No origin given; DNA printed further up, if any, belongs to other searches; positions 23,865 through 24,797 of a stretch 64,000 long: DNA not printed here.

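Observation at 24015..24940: Receiver domain plus complete GGDEF diguanylate-cyclase domain in an archaeon, split at a TAA-AT-ATG junction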

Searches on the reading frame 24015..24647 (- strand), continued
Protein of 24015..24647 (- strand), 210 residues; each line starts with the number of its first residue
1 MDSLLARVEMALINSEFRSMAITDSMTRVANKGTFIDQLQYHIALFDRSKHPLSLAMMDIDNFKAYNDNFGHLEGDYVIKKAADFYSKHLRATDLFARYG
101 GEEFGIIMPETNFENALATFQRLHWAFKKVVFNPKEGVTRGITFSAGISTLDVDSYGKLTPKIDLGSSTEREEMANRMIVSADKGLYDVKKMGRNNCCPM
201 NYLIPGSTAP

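Call 47: find_homologous_proteins(query=A3, max_evalue=1e-30)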
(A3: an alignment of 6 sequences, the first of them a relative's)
Query A3 (6 sequences) (342 aa, profile of the alignment): 1191 proteins with E <= 1e-30 among 8000 candidates; the best 120 are listed.
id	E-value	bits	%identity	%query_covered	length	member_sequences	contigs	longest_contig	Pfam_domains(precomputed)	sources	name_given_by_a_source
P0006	1.1e-191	654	53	96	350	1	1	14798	PF00990.27,PF00072.31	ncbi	-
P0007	4.9e-191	652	53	96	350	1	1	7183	PF00990.27,PF00072.31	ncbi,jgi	jgi:diguanylate cyclase (GGDEF)-like protein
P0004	6.6e-191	652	52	96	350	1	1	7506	PF00990.27,PF00072.31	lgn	-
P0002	1.1e-178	611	100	100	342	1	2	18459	PF00990.27,PF00072.31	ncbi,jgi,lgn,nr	ncbi:diguanylate cyclase [Candidatus Woesearchaeota archaeon]|nr:diguanylate cyclase [Candidatus Woe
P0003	5.9e-175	599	82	95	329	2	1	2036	PF00990.27,PF00072.31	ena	-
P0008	2.5e-172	590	45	96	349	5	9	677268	PF00990.27,PF00072.31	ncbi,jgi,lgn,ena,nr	ncbi:diguanylate cyclase [Candidatus Woesearchaeota archaeon]|jgi:two-component system, cell cycle r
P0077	8.1e-137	474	48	98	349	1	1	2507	PF00990.27,PF00072.31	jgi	jgi:diguanylate cyclase (GGDEF)-like protein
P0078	4.4e-133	461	47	96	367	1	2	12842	PF00990.27,PF00072.31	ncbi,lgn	-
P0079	5.1e-119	415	46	96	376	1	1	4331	PF00990.27,PF00072.31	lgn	-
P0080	1.4e-112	394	45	96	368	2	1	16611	PF00990.27,PF00072.31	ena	-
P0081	4.8e-112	392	55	76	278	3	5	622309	PF00990.27,PF00072.31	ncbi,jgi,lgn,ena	-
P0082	9.7e-112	391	44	96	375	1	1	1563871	PF00990.27,PF00072.31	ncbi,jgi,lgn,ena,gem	ncbi:MAG: diguanylate cyclase [Candidatus Woesearchaeota archaeon]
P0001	9.6e-102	358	77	60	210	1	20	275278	PF00990.27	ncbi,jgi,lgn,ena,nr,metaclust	ncbi:GGDEF domain-containing protein [Candidatus Woesearchaeota archaeon]|jgi:diguanylate cyclase (G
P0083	4.8e-91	323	49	51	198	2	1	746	PF00072.31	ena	-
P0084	8.1e-83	296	53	57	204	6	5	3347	PF00990.27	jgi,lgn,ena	-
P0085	3.3e-79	284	46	63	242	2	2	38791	PF00990.27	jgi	-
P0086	4.4e-63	231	32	89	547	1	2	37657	PF23198.2,PF00990.27,PF00072.31,PF20161.6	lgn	-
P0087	2.9e-62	229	33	88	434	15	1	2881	PF00990.27,PF00072.31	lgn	-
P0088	3.9e-61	225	34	91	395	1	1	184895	PF00990.27,PF00072.31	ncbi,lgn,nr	ncbi:MAG: GGDEF domain-containing response regulator [Lentisphaerae bacterium]|nr:GGDEF domain-conta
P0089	2.5e-60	222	34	88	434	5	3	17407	PF00990.27,PF00072.31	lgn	-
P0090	1.2e-59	220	33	88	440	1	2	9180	PF00990.27,PF00072.31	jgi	jgi:diguanylate cyclase (GGDEF)-like protein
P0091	6.0e-56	208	33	88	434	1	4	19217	PF00990.27,PF00072.31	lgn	-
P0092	2.8e-54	202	29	88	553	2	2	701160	PF00990.27,PF00072.31,PF01627.29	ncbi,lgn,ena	-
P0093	3.0e-53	199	32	91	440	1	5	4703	PF00990.27,PF00072.31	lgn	-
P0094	4.1e-53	198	33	88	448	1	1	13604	PF00990.27,PF00072.31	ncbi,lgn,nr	ncbi:MAG: response regulator [Peptococcaceae bacterium]|nr:response regulator [Peptococcaceae bacter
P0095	4.5e-53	198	33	87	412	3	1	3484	PF00990.27,PF00072.31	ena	-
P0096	5.6e-53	198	29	59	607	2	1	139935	PF23198.2,PF00990.27,PF00072.31,PF20161.6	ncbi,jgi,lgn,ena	-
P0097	1.2e-52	197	31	81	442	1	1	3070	PF00990.27,PF00072.31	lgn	-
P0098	3.0e-52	196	35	90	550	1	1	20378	PF22335.2,PF00990.27,PF00072.31,PF01627.29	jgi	jgi:diguanylate cyclase (GGDEF)-like protein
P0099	4.2e-52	195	30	90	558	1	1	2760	PF22335.2,PF00990.27,PF00072.31,PF01627.29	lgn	-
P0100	5.3e-52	195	32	88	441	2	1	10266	PF00990.27,PF00072.31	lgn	-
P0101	5.4e-52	195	31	90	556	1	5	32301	PF22335.2,PF00990.27,PF00072.31,PF01627.29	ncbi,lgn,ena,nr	ncbi:MAG: diguanylate cyclase [Gammaproteobacteria bacterium]|nr:diguanylate cyclase [Gammaproteobac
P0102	1.4e-51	193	33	88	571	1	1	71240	PF00990.27,PF00072.31,PF01627.29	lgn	-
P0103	3.5e-51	192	31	89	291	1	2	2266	PF00990.27,PF00072.31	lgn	-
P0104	5.4e-51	191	31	89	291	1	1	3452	PF00990.27,PF00072.31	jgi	jgi:diguanylate cyclase (GGDEF)-like protein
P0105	6.6e-51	191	33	88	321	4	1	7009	PF22335.2,PF00990.27,PF00072.31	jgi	jgi:two-component system cell cycle response regulator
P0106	2.0e-50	190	31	91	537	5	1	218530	PF00990.27,PF00072.31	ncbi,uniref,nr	ncbi:diguanylate cyclase [Neobacillus terrae]|uniref:GGDEF domain-containing response regulator n=1 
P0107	2.3e-50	189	31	89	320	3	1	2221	PF00990.27,PF00072.31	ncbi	-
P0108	2.8e-50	189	28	89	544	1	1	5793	PF22335.2,PF00990.27,PF00072.31,PF01627.29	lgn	-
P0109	5.0e-50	188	31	89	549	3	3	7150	PF22335.2,PF00990.27,PF00072.31,PF01627.29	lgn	-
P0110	1.2e-49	187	31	91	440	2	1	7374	PF00990.27,PF00072.31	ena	-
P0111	1.3e-49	187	33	89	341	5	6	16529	PF00990.27,PF00072.31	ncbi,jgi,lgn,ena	ncbi:MAG: diguanylate cyclase [Syntrophus sp. (in: bacteria)]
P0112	4.3e-49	185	38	57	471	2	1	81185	PF13185.13,PF01590.33,PF13492.13,PF00990.27,PF00072.31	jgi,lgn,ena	-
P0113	4.9e-49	185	33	88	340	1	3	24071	PF00990.27,PF00072.31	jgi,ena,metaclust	metaclust:\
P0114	9.2e-49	184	35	88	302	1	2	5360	PF00990.27,PF00072.31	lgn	-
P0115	1.4e-48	184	29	89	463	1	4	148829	PF20274.5,PF00990.27,PF00072.31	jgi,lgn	jgi:two-component system, cell cycle response regulator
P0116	3.3e-48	182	31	88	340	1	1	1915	PF00990.27,PF00072.31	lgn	-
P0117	4.0e-48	182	33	71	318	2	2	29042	PF00990.27,PF00072.31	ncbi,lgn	-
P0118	5.2e-48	182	31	92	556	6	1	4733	PF22335.2,PF00990.27,PF00072.31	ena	-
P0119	6.7e-48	181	32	88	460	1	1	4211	PF00990.27,PF00072.31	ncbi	-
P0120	7.3e-48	181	33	88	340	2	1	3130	PF00990.27,PF00072.31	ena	-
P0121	7.6e-48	181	33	91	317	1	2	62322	PF00990.27,PF00072.31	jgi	jgi:two-component system, cell cycle response regulator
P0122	9.9e-48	181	31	88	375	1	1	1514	PF00990.27,PF00072.31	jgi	jgi:diguanylate cyclase (GGDEF)-like protein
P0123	1.7e-47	180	33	71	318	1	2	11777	PF00990.27,PF00072.31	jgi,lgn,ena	-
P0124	1.9e-47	180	31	93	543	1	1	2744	PF00990.27,PF00072.31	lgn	-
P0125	2.5e-47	179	32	88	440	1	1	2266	PF00990.27,PF00072.31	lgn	-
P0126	2.7e-47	179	32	88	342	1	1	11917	PF00990.27,PF00072.31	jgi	jgi:diguanylate cyclase (GGDEF)-like protein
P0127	2.7e-47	179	33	88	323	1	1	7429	PF00990.27,PF00072.31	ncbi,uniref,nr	ncbi:MAG: diguanylate cyclase [Candidatus Tectomicrobia bacterium]|uniref:diguanylate cyclase n=1 Ta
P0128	4.1e-47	179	29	90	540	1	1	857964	PF00990.27,PF00072.31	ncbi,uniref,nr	ncbi:diguanylate cyclase [Cytobacillus firmus]|uniref:diguanylate cyclase n=1 Tax=Cytobacillus firmu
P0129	4.1e-47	179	32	90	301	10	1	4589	PF00990.27,PF00072.31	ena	-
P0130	5.6e-47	178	32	88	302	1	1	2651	PF00990.27,PF00072.31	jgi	jgi:diguanylate cyclase (GGDEF)-like protein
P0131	6.3e-47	178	31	81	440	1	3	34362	PF00990.27,PF00072.31,PF20161.6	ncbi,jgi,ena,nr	ncbi:MAG TPA: diguanylate cyclase [Bacillota bacterium]|nr:diguanylate cyclase [Bacillota bacterium]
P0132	8.8e-47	178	33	88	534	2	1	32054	PF22335.2,PF00990.27,PF00072.31,PF01627.29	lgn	-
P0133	1.3e-46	177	32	89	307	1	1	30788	PF00990.27,PF00072.31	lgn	-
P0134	1.6e-46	177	32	90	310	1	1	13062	PF00990.27,PF00072.31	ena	-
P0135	1.7e-46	177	32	88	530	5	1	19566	PF13487.13,PF00990.27,PF00072.31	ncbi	-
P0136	2.0e-46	177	33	94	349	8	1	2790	PF00990.27,PF00072.31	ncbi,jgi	-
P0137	2.5e-46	176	33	88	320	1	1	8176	PF00990.27,PF00072.31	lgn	-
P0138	2.8e-46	176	31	60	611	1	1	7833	PF00990.27,PF00072.31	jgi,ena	jgi:two-component system cell cycle response regulator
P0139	3.0e-46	176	30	88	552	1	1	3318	PF22335.2,PF00990.27,PF00072.31,PF01627.29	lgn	-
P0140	3.4e-46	176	31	88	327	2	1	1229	PF00990.27,PF00072.31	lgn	-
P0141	4.6e-46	175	36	93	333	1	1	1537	PF00990.27,PF00072.31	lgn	-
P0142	4.7e-46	175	33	88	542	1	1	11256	PF22335.2,PF00990.27,PF00072.31,PF01627.29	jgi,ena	-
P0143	4.8e-46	175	31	88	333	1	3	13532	PF00990.27,PF00072.31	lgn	-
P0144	5.8e-46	175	27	88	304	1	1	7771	PF00990.27,PF00072.31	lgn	-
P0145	6.2e-46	175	33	89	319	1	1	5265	PF00990.27,PF00072.31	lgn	-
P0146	7.1e-46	175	30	88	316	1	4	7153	PF00990.27,PF00072.31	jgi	jgi:diguanylate cyclase (GGDEF)-like protein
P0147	7.5e-46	175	37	55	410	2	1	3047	PF00990.27,PF17853.7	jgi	jgi:diguanylate cyclase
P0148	1.1e-45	174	32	89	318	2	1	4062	PF00990.27,PF00072.31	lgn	-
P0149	1.1e-45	174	33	90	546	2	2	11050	PF00990.27,PF00072.31,PF01627.29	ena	-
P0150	1.8e-45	173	34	88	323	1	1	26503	PF00990.27,PF00072.31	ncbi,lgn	-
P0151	1.8e-45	173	34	92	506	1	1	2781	PF00990.27,PF00072.31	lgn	-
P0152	1.9e-45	173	31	87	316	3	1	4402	PF00990.27,PF00072.31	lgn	-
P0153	2.3e-45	173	32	88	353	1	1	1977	PF00990.27,PF00072.31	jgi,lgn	jgi:diguanylate cyclase (GGDEF)-like protein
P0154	3.3e-45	172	32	88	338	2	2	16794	PF00990.27,PF00072.31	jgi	-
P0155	3.6e-45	172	30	89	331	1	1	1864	PF00990.27,PF00072.31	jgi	jgi:two-component system, cell cycle response regulator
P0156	3.9e-45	172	36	75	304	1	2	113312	PF00990.27,PF00072.31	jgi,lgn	-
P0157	4.1e-45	172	33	75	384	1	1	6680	PF00990.27,PF00072.31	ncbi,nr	ncbi:MAG: diguanylate cyclase [Deltaproteobacteria bacterium]|nr:diguanylate cyclase [Deltaproteobac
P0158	4.5e-45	172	33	88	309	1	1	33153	PF00990.27,PF00072.31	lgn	-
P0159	5.5e-45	172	30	87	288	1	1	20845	PF00990.27,PF00072.31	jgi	-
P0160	7.2e-45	171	29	88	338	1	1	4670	PF00990.27,PF00072.31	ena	-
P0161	7.2e-45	171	37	52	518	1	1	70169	PF00990.27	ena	-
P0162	7.5e-45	171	33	60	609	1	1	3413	PF23198.2,PF00990.27,PF00072.31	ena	-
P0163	9.4e-45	171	31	88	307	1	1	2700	PF00990.27,PF00072.31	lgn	-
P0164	1.3e-44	171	31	89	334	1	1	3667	PF00990.27,PF00072.31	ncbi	-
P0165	1.5e-44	170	29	89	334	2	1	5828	PF00990.27,PF00072.31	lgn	-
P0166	1.5e-44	170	34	88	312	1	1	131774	PF00990.27,PF00072.31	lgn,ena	-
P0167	1.6e-44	170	33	88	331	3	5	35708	PF00990.27,PF00072.31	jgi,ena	jgi:diguanylate cyclase (GGDEF)-like protein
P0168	1.7e-44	170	36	58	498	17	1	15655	PF13185.13,PF01590.33,PF13492.13,PF00990.27,PF00072.31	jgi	jgi:diguanylate cyclase (GGDEF)-like protein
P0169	1.7e-44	170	31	89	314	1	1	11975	PF24898.3,PF00990.27,PF00072.31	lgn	-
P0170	1.9e-44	170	34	91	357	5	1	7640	PF00990.27,PF00072.31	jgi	jgi:diguanylate cyclase (GGDEF)-like protein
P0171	1.9e-44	170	31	89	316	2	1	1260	PF00990.27,PF00072.31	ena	-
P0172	2.0e-44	170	33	95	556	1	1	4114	PF00990.27,PF00072.31,PF01627.29,PF20161.6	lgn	-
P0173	2.1e-44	170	35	57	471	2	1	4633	PF13185.13,PF01590.33,PF13492.13,PF00990.27,PF00072.31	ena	-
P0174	2.9e-44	169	34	88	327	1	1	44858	PF00990.27,PF00072.31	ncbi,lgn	-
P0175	3.1e-44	169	33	92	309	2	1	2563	PF00990.27,PF00072.31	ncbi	-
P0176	3.2e-44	169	29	88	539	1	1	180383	PF00990.27,PF00072.31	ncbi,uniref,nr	ncbi:diguanylate cyclase [Sporosarcina sp. GW1-11]|uniref:diguanylate cyclase n=1 Tax=Sporosarcina s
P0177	4.8e-44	169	32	88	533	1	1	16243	PF22335.2,PF00990.27,PF00072.31,PF01627.29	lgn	-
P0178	4.9e-44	169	34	88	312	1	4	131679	PF00990.27,PF00072.31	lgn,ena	-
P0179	5.1e-44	169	31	88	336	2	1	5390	PF00990.27,PF00072.31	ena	-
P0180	5.9e-44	168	32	88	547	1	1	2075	PF22335.2,PF00990.27,PF00072.31,PF01627.29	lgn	-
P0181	7.1e-44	168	32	88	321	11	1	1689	PF00990.27,PF00072.31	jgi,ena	-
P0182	8.1e-44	168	30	89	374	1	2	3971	PF00990.27,PF00072.31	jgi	jgi:diguanylate cyclase (GGDEF)-like protein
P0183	8.3e-44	168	33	88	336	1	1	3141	PF00990.27,PF00072.31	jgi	-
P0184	8.6e-44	168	31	90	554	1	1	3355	PF00990.27,PF00072.31,PF01627.29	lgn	-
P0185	8.7e-44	168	33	88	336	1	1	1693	PF00990.27,PF00072.31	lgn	-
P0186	8.7e-44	168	37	51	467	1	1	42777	PF23198.2,PF00990.27,PF00072.31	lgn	-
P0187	9.2e-44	168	30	95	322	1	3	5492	PF00990.27,PF00072.31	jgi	jgi:diguanylate cyclase (GGDEF)-like protein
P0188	9.4e-44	168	30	88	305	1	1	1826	PF00990.27,PF00072.31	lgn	-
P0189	1.2e-43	167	33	88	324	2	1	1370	PF00990.27,PF00072.31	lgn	-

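Call 49: find_encoding_contigs(protein=P0081, flank=5000, max_places=3)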
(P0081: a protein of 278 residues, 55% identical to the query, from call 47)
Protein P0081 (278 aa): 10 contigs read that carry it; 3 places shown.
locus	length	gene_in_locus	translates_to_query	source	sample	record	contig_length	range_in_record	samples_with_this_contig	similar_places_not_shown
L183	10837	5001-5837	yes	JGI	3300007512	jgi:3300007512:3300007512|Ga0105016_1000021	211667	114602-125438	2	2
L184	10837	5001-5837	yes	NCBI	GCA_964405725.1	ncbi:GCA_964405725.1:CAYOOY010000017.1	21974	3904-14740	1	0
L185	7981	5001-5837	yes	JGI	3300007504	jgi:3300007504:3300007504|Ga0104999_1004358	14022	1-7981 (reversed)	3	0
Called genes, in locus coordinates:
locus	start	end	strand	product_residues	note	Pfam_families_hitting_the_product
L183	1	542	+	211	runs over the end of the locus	PF00730:HhH-GPD, PF00633:HHH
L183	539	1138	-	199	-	-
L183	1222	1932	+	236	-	PF03372:Exo_endo_phos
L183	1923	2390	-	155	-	-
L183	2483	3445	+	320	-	-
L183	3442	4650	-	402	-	PF04055:Radical_SAM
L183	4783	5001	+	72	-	-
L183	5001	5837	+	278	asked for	PF00072:Response_reg, PF00990:GGDEF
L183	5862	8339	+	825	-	PF01624:MutS_I, PF05188:MutS_II, PF05192:MutS_III, PF05190:MutS_IV, PF00488:MutS_V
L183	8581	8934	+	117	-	-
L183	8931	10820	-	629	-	PF17214:KH_TffA, PF00753:Lactamase_B, PF16661:Lactamase_B_6, PF23023:Anti-Pycsar_Apyc1 (weak), PF12706:Lactamase_B_2, PF10996:Beta-Casp, PF07521:RMMBL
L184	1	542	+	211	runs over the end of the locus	PF00730:HhH-GPD, PF00633:HHH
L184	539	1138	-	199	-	-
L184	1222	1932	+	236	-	PF03372:Exo_endo_phos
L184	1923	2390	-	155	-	-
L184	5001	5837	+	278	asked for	PF00072:Response_reg, PF00990:GGDEF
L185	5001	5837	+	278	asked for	PF00072:Response_reg, PF00990:GGDEF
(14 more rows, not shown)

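Call 50: find_encoding_contigs(protein=P0085, flank=5000, max_places=3)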
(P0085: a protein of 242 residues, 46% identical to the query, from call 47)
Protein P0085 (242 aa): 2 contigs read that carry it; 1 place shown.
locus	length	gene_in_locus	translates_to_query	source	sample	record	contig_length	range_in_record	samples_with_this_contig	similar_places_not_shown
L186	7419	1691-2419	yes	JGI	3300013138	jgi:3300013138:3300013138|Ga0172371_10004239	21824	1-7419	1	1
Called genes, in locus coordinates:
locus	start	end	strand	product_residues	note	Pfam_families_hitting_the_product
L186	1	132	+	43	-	?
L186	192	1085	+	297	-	PF01209:Ubie_methyltran (weak), PF13489:Methyltransf_23, PF02353:CMAS (weak), PF01739:CheR, PF08241:Methyltransf_11, PF08242:Methyltransf_12, PF13649:Methyltransf_25, PF13847:Methyltransf_31, +1 more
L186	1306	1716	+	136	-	-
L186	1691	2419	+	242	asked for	PF00990:GGDEF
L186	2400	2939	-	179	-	-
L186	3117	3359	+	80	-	-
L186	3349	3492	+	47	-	-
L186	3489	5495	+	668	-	-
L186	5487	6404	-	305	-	-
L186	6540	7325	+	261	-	-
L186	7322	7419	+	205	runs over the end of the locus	-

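Call 51: find_encoding_contigs(protein=P0084, flank=3000, max_places=5)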
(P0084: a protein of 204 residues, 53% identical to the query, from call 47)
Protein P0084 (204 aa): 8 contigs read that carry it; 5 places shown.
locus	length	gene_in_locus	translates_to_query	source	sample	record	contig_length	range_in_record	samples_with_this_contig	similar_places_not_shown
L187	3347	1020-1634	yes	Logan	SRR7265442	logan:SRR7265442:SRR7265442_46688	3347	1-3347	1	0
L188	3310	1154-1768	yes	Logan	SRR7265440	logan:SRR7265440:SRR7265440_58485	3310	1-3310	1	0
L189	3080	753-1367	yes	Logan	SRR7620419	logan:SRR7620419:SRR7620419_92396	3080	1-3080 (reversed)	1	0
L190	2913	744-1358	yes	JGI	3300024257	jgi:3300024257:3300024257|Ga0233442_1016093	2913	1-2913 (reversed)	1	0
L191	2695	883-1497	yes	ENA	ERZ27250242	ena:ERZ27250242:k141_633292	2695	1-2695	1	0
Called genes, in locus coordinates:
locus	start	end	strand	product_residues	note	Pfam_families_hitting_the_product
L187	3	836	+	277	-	?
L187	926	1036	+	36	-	-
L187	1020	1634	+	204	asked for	PF00990:GGDEF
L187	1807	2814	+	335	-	PF01699:Na_Ca_ex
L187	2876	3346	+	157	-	?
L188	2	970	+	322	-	?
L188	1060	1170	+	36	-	-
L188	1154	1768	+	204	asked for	PF00990:GGDEF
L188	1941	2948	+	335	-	PF01699:Na_Ca_ex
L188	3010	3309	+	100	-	?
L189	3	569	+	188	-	?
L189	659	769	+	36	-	-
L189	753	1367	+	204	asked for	PF00990:GGDEF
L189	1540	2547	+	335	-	PF01699:Na_Ca_ex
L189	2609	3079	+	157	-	?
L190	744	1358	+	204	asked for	PF00990:GGDEF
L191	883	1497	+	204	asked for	PF00990:GGDEF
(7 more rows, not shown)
